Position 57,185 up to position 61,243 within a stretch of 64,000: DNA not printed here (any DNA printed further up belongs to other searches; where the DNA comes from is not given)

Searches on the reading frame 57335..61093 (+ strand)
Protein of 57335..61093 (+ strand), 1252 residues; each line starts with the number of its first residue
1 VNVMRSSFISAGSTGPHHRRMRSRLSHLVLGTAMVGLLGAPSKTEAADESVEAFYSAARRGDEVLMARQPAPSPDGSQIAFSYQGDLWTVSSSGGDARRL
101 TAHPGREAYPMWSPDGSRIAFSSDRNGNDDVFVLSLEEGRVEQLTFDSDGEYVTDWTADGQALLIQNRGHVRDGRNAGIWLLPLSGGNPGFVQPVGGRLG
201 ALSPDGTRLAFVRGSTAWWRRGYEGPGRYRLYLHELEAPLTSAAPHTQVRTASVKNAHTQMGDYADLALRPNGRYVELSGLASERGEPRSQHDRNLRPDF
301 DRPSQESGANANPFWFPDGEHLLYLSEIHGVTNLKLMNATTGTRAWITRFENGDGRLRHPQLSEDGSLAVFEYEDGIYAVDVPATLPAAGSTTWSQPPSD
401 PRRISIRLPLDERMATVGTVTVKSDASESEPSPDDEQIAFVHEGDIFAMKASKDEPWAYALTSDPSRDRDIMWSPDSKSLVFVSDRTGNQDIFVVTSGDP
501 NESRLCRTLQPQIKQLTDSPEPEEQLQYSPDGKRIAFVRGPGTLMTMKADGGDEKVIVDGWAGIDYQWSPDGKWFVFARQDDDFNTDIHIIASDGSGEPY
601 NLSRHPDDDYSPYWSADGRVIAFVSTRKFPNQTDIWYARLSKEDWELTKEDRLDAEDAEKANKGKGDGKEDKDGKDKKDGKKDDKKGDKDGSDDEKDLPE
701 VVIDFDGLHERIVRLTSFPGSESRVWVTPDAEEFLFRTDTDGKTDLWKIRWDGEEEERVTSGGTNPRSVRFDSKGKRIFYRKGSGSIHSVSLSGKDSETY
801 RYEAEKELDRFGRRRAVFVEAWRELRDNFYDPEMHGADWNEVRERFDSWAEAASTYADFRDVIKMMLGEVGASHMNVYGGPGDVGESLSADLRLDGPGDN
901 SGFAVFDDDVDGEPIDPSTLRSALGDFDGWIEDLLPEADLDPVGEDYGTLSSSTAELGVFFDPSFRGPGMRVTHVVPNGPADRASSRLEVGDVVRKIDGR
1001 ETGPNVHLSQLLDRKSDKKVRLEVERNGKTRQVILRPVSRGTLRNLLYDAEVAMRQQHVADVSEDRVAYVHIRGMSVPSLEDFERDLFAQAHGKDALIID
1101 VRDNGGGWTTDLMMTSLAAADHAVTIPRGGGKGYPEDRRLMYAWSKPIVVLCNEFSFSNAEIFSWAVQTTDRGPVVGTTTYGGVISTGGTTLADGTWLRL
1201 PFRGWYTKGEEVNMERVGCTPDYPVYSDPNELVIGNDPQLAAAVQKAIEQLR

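Call 52: search_protein_families(library=pfam, proteins=[window:57335-61093:+], max_evalue=0.00001)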
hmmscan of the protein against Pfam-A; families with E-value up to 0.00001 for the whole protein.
window:57335-61093:+ (1252 aa): 7 families
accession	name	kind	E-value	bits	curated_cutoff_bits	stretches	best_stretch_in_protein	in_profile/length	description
PF07676.18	PD40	-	6.6e-51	169.7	20.9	3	98-133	2-38/38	WD40-like Beta Propeller Repeat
PF03572.23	Peptidase_S41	-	1.2e-28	100.2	24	1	1066-1225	1-165/165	Peptidase family S41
PF00930.27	DPPIV_N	-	1.1e-17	64.2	22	1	79-153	7-87/354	Dipeptidyl peptidase IV (DPP IV) N-terminal region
PF14684.11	Tricorn_C1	-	5.7e-17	61.8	24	1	814-868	5-59/59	Tricorn protease C1 domain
PF13180.12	PDZ_2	-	4.2e-08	33.8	27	1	957-1033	3-76/80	PDZ domain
PF17820.7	PDZ_6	-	3.9e-07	30.1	27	1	972-1026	2-54/54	PDZ domain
PF25174.1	Beta-prop_THOC3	-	1.2e-06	28.2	305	0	101-167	85-148/272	THOC3 beta-propeller domain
